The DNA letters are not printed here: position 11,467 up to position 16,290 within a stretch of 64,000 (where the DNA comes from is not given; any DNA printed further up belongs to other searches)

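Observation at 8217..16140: Tandem pair of giant paralogous DUF748/AsmA-like envelope proteins (about 1106 and 1507 aa) with shared end-modules and divergent cores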

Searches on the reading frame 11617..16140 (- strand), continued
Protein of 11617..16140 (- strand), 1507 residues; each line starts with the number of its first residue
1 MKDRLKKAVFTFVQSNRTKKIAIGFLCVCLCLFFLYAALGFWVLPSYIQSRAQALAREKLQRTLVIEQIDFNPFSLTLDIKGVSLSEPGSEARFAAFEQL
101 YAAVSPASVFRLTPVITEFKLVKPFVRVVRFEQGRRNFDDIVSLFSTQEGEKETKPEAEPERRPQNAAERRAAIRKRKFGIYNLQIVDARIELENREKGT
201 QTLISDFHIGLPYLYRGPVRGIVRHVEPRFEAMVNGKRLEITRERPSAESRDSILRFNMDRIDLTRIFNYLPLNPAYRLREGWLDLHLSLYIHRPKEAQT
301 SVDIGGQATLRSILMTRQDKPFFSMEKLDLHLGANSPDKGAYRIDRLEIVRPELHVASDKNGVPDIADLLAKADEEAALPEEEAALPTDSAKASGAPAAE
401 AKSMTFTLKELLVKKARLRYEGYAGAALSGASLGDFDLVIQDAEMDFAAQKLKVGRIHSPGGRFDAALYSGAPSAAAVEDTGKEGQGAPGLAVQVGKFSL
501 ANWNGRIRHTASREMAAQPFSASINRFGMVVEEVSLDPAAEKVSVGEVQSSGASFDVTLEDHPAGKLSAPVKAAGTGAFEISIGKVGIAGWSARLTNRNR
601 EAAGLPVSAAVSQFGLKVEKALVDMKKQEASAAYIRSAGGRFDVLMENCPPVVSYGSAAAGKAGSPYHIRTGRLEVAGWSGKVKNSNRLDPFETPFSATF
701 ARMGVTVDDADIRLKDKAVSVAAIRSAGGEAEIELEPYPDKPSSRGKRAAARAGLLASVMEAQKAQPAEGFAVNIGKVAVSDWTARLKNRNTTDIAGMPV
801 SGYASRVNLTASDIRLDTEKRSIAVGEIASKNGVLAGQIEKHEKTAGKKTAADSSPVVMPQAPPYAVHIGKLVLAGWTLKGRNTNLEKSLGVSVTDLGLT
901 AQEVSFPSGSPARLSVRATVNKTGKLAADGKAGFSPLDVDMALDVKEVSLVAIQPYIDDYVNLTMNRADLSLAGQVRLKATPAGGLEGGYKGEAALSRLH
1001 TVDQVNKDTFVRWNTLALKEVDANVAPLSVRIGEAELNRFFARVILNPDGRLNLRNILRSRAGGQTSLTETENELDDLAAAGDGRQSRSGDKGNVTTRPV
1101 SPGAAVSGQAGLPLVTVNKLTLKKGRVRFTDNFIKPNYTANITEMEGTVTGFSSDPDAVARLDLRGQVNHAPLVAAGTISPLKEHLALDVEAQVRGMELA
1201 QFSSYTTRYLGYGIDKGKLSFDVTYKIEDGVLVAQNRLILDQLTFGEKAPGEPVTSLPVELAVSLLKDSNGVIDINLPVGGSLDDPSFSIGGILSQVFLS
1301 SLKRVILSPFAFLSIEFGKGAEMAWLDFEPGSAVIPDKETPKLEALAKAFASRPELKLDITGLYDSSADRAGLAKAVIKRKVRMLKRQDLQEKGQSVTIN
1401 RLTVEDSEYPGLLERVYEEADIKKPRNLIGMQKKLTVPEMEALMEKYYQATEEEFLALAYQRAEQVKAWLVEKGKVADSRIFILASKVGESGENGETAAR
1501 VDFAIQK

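Call 73: find_homologous_proteins(query=P0214, max_evalue=1e-20)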
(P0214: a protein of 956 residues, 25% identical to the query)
Query P0214 (956 aa): 2841 proteins with E <= 1e-20 among 8000 candidates; the best 120 are listed.
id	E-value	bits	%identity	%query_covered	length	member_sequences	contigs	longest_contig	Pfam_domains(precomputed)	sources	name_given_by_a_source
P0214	0.0e+0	2085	100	100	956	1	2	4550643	PF00691.26,PF05359.17,PF05170.21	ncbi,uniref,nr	ncbi:DUF748 domain-containing protein [Halopseudomonas pelagia]|uniref:DUF748 domain-containing prot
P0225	0.0e+0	1788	85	100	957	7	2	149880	PF00691.26,PF05359.17,PF05170.21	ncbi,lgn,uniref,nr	ncbi:MAG: DUF748 domain-containing protein [Pseudomonas sp.]|uniref:DUF748 domain-containing protein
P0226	0.0e+0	1583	75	100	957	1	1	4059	PF05359.17,PF05170.21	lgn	-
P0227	0.0e+0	1558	73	100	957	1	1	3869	PF05359.17,PF05170.21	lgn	-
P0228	0.0e+0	1539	73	100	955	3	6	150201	PF00691.26,PF05359.17,PF05170.21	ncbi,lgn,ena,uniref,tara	ncbi:DUF748 domain-containing protein [Halopseudomonas pelagia]|uniref:DUF748 domain-containing prot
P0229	0.0e+0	1524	72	100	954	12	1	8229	PF05359.17,PF05170.21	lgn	-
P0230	0.0e+0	1487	70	100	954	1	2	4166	PF05359.17,PF05170.21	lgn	-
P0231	0.0e+0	1485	72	100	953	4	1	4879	PF05359.17,PF05170.21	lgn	-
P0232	0.0e+0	1296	72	86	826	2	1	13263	PF05359.17,PF05170.21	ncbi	ncbi:MAG: DUF748 domain-containing protein [Pseudoalteromonas distincta]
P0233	0.0e+0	1276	69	90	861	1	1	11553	PF00691.26,PF05359.17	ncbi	ncbi:MAG: DUF748 domain-containing protein, partial [Pseudomonas sp.]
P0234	0.0e+0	1236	74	80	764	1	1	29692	PF05359.17,PF05170.21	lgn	-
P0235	0.0e+0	1143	56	100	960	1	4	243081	PF00691.26,PF05359.17,PF05170.21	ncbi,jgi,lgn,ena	-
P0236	0.0e+0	1133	55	100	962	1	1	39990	PF00691.26,PF05359.17,PF05170.21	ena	-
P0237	0.0e+0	1131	55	100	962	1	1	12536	PF00691.26,PF05359.17,PF05170.21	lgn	-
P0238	0.0e+0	1131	55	100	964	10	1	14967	PF00691.26,PF05359.17,PF05170.21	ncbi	-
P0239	0.0e+0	1129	55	100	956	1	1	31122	PF00691.26,PF05359.17,PF05170.21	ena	-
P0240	0.0e+0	1129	54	100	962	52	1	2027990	PF00691.26,PF05359.17,PF05170.21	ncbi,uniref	ncbi:DUF748 domain-containing protein [Ectopseudomonas khazarica]|uniref:DUF748 domain-containing pr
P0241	0.0e+0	1129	55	100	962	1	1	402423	PF00691.26,PF05359.17,PF05170.21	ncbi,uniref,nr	ncbi:DUF748 domain-containing protein [Ectopseudomonas khazarica]|uniref:DUF748 domain-containing pr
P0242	0.0e+0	1127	56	100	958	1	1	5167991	PF00691.26,PF05359.17,PF05170.21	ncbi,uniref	ncbi:DUF748 domain-containing protein [Pseudomonas sp. SP16.1]|uniref:DUF748 domain-containing prote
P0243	0.0e+0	1126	55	100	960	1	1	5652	PF00691.26,PF05359.17,PF05170.21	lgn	-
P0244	0.0e+0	1123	54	100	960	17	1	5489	PF00691.26,PF05359.17,PF05170.21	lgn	-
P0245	0.0e+0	1121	55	100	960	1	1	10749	PF00691.26,PF05359.17,PF05170.21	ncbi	-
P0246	0.0e+0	1121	54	100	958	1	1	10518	PF00691.26,PF05359.17,PF05170.21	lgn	-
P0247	0.0e+0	1121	54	100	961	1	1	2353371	PF00691.26,PF05359.17,PF05170.21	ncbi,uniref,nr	ncbi:DUF748 domain-containing protein [Pseudomonas sp. 8O]|uniref:DUF748 domain-containing protein n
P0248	0.0e+0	1120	55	100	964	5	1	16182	PF00691.26,PF05359.17,PF05170.21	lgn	-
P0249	0.0e+0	1119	54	100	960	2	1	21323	PF00691.26,PF05359.17,PF05170.21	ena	-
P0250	0.0e+0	1119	54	100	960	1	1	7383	PF00691.26,PF05359.17,PF05170.21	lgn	-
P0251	0.0e+0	1119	55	100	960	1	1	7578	PF00691.26,PF05359.17,PF05170.21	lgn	-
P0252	0.0e+0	1119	55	100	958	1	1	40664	PF00691.26,PF05359.17,PF05170.21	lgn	-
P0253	0.0e+0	1119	54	100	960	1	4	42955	PF00691.26,PF05359.17,PF05170.21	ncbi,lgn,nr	ncbi:MAG TPA: hypothetical protein DEO91_02525 [Pseudomonas sp.]|nr:hypothetical protein [Pseudomona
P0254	0.0e+0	1119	54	100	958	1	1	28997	PF00691.26,PF05359.17,PF05170.21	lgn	-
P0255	0.0e+0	1118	54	100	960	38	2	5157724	PF00691.26,PF05359.17,PF05170.21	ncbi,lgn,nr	ncbi:DUF748 domain-containing protein [Pseudomonas sp. KHPS1]|nr:DUF748 domain-containing protein [P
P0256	0.0e+0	1118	55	100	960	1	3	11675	PF00691.26,PF05359.17,PF05170.21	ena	-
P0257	0.0e+0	1118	55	100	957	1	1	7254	PF00691.26,PF05359.17,PF05170.21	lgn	-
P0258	0.0e+0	1118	54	100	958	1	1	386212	PF00691.26,PF05359.17,PF05170.21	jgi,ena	-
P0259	0.0e+0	1118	54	100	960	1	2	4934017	PF00691.26,PF05359.17,PF05170.21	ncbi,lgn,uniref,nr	ncbi:DUF748 domain-containing protein [Pseudomonas sediminis]|uniref:DUF748 domain-containing protei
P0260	0.0e+0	1118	54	100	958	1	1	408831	PF00691.26,PF05359.17,PF05170.21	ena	-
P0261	0.0e+0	1117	54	100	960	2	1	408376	PF00691.26,PF05359.17,PF05170.21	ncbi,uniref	ncbi:DUF748 domain-containing protein [Ectopseudomonas toyotomiensis]|uniref:DUF748 domain-containin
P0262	0.0e+0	1116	55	100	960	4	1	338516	PF00691.26,PF05359.17,PF05170.21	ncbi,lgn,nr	ncbi:protein of unknown function [Pseudomonas sp. NFPP33]|nr:DUF748 domain-containing protein [Pseud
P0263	0.0e+0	1116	55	100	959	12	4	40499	PF00691.26,PF05359.17,PF05170.21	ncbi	-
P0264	0.0e+0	1116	55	100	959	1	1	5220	PF00691.26,PF05359.17,PF05170.21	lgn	-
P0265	0.0e+0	1116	54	100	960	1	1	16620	PF00691.26,PF05359.17,PF05170.21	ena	-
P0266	0.0e+0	1115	54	100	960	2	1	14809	PF00691.26,PF05359.17,PF05170.21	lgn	-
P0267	0.0e+0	1115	53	100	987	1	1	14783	PF05359.17,PF05170.21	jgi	jgi:outer membrane protein OmpA-like peptidoglycan-associated protein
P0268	0.0e+0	1115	54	100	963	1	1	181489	PF00691.26,PF05359.17,PF05170.21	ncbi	ncbi:DUF748 domain-containing protein [Pseudomonas sp. SH1-B]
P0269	0.0e+0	1115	54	100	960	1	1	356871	PF00691.26,PF05359.17,PF05170.21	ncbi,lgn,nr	ncbi:DUF748 domain-containing protein [Pseudomonas mendocina]|nr:DUF748 domain-containing protein [P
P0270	0.0e+0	1115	54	100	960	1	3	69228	PF00691.26,PF05359.17,PF05170.21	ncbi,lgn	-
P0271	0.0e+0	1114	54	100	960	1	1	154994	PF00691.26,PF05359.17,PF05170.21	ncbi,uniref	ncbi:DUF748 domain-containing protein [Ectopseudomonas toyotomiensis]|uniref:DUF748 domain-containin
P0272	0.0e+0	1114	54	100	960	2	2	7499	PF00691.26,PF05359.17,PF05170.21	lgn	-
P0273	0.0e+0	1114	54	100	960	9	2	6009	PF00691.26,PF05359.17,PF05170.21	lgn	-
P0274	0.0e+0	1113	54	100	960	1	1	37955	PF00691.26,PF05359.17,PF05170.21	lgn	-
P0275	0.0e+0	1113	55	100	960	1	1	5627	PF00691.26,PF05359.17,PF05170.21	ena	-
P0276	0.0e+0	1113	54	100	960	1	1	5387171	PF00691.26,PF05359.17,PF05170.21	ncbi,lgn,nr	ncbi:DUF748 domain-containing protein [Pseudomonas sp. B11D7D]|nr:DUF748 domain-containing protein [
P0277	0.0e+0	1113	54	100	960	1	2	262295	PF00691.26,PF05359.17,PF05170.21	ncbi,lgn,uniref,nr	ncbi:DUF748 domain-containing protein [Ectopseudomonas toyotomiensis]|uniref:DUF748 domain-containin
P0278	0.0e+0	1113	54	100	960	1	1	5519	PF00691.26,PF05359.17,PF05170.21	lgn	-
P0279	0.0e+0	1113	55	100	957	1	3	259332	PF00691.26,PF05359.17,PF05170.21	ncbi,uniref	ncbi:DUF748 domain-containing protein [Pseudomonas sp. NCHU5208]|uniref:DUF748 domain-containing pro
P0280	0.0e+0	1112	54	100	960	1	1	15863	PF00691.26,PF05359.17,PF05170.21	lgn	-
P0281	0.0e+0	1111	54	100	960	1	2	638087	PF00691.26,PF05359.17,PF05170.21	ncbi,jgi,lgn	ncbi:DUF748 domain-containing protein [Pseudomonas chengduensis]|jgi:uncharacterized protein involve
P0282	0.0e+0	1111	55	100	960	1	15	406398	PF00691.26,PF05359.17,PF05170.21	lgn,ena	-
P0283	0.0e+0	1111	54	100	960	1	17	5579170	PF00691.26,PF05359.17,PF05170.21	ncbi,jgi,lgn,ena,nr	ncbi:DUF748 domain-containing protein [Pseudomonas sp. MDMC216]|jgi:uncharacterized protein involved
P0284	0.0e+0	1110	54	100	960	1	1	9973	PF00691.26,PF05359.17,PF05170.21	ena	-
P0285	0.0e+0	1110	55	99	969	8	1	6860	PF00691.26,PF05359.17,PF05170.21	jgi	jgi:uncharacterized protein involved in outer membrane biogenesis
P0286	0.0e+0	1110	52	100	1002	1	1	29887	PF00691.26,PF05359.17,PF05170.21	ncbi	ncbi:MAG: DUF748 domain-containing protein [Pseudomonas sp.]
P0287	0.0e+0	1110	55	100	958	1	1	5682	PF00691.26,PF05359.17,PF05170.21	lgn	-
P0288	0.0e+0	1110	54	100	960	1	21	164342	PF00691.26,PF05359.17,PF05170.21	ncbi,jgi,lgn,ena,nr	ncbi:DUF748 domain-containing protein [Pseudomonas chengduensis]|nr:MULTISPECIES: DUF748 domain-cont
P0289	0.0e+0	1110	55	100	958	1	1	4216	PF00691.26,PF05359.17,PF05170.21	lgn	-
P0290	0.0e+0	1110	54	100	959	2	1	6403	PF00691.26,PF05359.17,PF05170.21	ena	-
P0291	0.0e+0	1110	54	100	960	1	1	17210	PF00691.26,PF05359.17,PF05170.21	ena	-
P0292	0.0e+0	1110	54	100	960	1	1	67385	PF00691.26,PF05359.17,PF05170.21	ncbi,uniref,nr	ncbi:DUF748 domain-containing protein [Pseudomonas sp. UBA6323]|uniref:DUF748 domain-containing prot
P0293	0.0e+0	1110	54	100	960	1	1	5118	PF00691.26,PF05359.17,PF05170.21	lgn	-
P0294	0.0e+0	1109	54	100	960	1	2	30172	PF00691.26,PF05359.17,PF05170.21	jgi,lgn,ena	-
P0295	0.0e+0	1109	54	100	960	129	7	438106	PF00691.26,PF05359.17,PF05170.21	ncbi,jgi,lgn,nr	ncbi:DUF748 domain-containing protein [Pseudomonas chengduensis]|jgi:uncharacterized protein involve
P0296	0.0e+0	1109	54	100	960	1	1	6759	PF00691.26,PF05359.17,PF05170.21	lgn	-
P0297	0.0e+0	1109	54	99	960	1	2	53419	PF00691.26,PF05359.17,PF05170.21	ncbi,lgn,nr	ncbi:DUF748 domain-containing protein [Pseudomonas chengduensis]|nr:DUF748 domain-containing protein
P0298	0.0e+0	1109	54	100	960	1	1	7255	PF00691.26,PF05359.17,PF05170.21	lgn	-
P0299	0.0e+0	1109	54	100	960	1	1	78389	PF00691.26,PF05359.17,PF05170.21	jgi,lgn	-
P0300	0.0e+0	1109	54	100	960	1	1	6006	PF00691.26,PF05359.17,PF05170.21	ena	-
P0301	0.0e+0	1109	54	100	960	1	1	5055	PF00691.26,PF05359.17,PF05170.21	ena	-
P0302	0.0e+0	1109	54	100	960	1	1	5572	PF00691.26,PF05359.17,PF05170.21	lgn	-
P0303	0.0e+0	1108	54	100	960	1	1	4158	PF00691.26,PF05359.17,PF05170.21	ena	-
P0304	0.0e+0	1108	54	100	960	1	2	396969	PF00691.26,PF05359.17,PF05170.21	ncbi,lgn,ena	ncbi:DUF748 domain-containing protein [Pseudomonas sp. NY15366]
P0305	0.0e+0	1108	54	100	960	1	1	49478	PF00691.26,PF05359.17,PF05170.21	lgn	-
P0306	0.0e+0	1108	54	100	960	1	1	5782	PF00691.26,PF05359.17,PF05170.21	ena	-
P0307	0.0e+0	1108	54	100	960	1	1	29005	PF00691.26,PF05359.17,PF05170.21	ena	-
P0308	0.0e+0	1107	54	100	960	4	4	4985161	PF00691.26,PF05359.17,PF05170.21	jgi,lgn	jgi:uncharacterized protein involved in outer membrane biogenesis/outer membrane protein OmpA-like p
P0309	0.0e+0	1107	54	100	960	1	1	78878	PF00691.26,PF05359.17,PF05170.21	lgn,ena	-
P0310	0.0e+0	1106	54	100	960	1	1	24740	PF00691.26,PF05359.17,PF05170.21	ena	-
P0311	0.0e+0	1106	55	100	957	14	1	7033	PF00691.26,PF05359.17,PF05170.21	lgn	-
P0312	0.0e+0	1106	54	100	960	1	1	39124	PF00691.26,PF05359.17,PF05170.21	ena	-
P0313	0.0e+0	1106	54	100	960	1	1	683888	PF00691.26,PF05359.17,PF05170.21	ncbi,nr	nr:DUF748 domain-containing protein [Pseudomonas sp. P818]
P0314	0.0e+0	1106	54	100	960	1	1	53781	PF00691.26,PF05359.17,PF05170.21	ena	-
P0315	0.0e+0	1106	54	100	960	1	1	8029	PF00691.26,PF05359.17,PF05170.21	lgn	-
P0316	0.0e+0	1105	54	100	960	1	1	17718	PF00691.26,PF05359.17,PF05170.21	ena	-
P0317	0.0e+0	1105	54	100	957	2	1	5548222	PF00691.26,PF05359.17,PF05170.21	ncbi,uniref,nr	ncbi:DUF748 domain-containing protein [Pseudomonas sp. AA-38]|uniref:DUF748 domain-containing protei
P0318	0.0e+0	1105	54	100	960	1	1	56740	PF00691.26,PF05359.17,PF05170.21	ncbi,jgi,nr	ncbi:MAG: DUF748 domain-containing protein [Pseudomonas sp.]|jgi:uncharacterized protein involved in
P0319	0.0e+0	1105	54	100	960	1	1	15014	PF00691.26,PF05359.17,PF05170.21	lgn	-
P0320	0.0e+0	1105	54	100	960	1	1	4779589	PF00691.26,PF05359.17,PF05170.21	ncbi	ncbi:DUF748 domain-containing protein [Ectopseudomonas mendocina]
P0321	0.0e+0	1105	54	100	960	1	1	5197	PF00691.26,PF05359.17,PF05170.21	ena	-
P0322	0.0e+0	1104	54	100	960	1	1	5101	PF05359.17,PF05170.21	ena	-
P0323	0.0e+0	1104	54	100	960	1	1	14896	PF00691.26,PF05359.17,PF05170.21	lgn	-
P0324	0.0e+0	1104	54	100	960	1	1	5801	PF00691.26,PF05359.17,PF05170.21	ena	-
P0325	0.0e+0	1104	54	100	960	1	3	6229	PF00691.26,PF05359.17,PF05170.21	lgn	-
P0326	0.0e+0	1104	54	100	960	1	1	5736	PF00691.26,PF05359.17,PF05170.21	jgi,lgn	jgi:uncharacterized protein involved in outer membrane biogenesis/outer membrane protein OmpA-like p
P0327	0.0e+0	1104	54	100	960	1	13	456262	PF00691.26,PF05359.17,PF05170.21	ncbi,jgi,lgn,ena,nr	ncbi:DUF748 domain-containing protein [Pseudomonas chengduensis]|jgi:uncharacterized protein involve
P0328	0.0e+0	1103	54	100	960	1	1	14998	PF00691.26,PF05359.17,PF05170.21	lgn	-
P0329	0.0e+0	1103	54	100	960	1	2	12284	PF00691.26,PF05359.17,PF05170.21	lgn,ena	-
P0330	0.0e+0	1103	54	100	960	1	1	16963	PF00691.26,PF05359.17,PF05170.21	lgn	-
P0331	0.0e+0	1102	53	100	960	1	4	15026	PF00691.26,PF05359.17,PF05170.21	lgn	-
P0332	0.0e+0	1102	54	100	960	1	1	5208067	PF00691.26,PF05359.17,PF05170.21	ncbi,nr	ncbi:DUF748 domain-containing protein [Ectopseudomonas chengduensis]|nr:DUF748 domain-containing pro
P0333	0.0e+0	1101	54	100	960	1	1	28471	PF00691.26,PF05359.17,PF05170.21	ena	-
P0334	0.0e+0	1100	54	100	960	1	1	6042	PF00691.26,PF05359.17,PF05170.21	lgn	-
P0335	0.0e+0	1100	51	100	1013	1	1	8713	PF00691.26,PF05359.17,PF05170.21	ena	-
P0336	0.0e+0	1100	53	100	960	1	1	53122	PF00691.26,PF05359.17,PF05170.21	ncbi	ncbi:DUF748 domain-containing protein [Pseudomonas sp. NY15367]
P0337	0.0e+0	1099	53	100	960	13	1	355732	PF00691.26,PF05359.17,PF05170.21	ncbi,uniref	ncbi:DUF748 domain-containing protein [Ectopseudomonas mendocina]|uniref:DUF748 domain-containing pr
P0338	0.0e+0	1099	54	98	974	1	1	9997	PF05359.17,PF05170.21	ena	-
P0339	0.0e+0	1098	52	100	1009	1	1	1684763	PF00691.26,PF05359.17,PF05170.21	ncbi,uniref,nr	ncbi:DUF748 domain-containing protein [Aquipseudomonas guryensis]|uniref:DUF748 domain-containing pr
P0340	0.0e+0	1098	52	100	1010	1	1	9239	PF00691.26,PF05359.17,PF05170.21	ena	-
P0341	0.0e+0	1097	53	100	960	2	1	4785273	PF00691.26,PF05359.17,PF05170.21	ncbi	ncbi:DUF748 domain-containing protein [Ectopseudomonas mendocina]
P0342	0.0e+0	1097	54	100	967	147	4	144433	PF00691.26,PF05359.17,PF05170.21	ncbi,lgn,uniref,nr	ncbi:DUF748 domain-containing protein [Stutzerimonas nitrititolerans]|uniref:DUF748 domain-containin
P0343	0.0e+0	1097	52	100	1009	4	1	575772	PF00691.26,PF05359.17,PF05170.21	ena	-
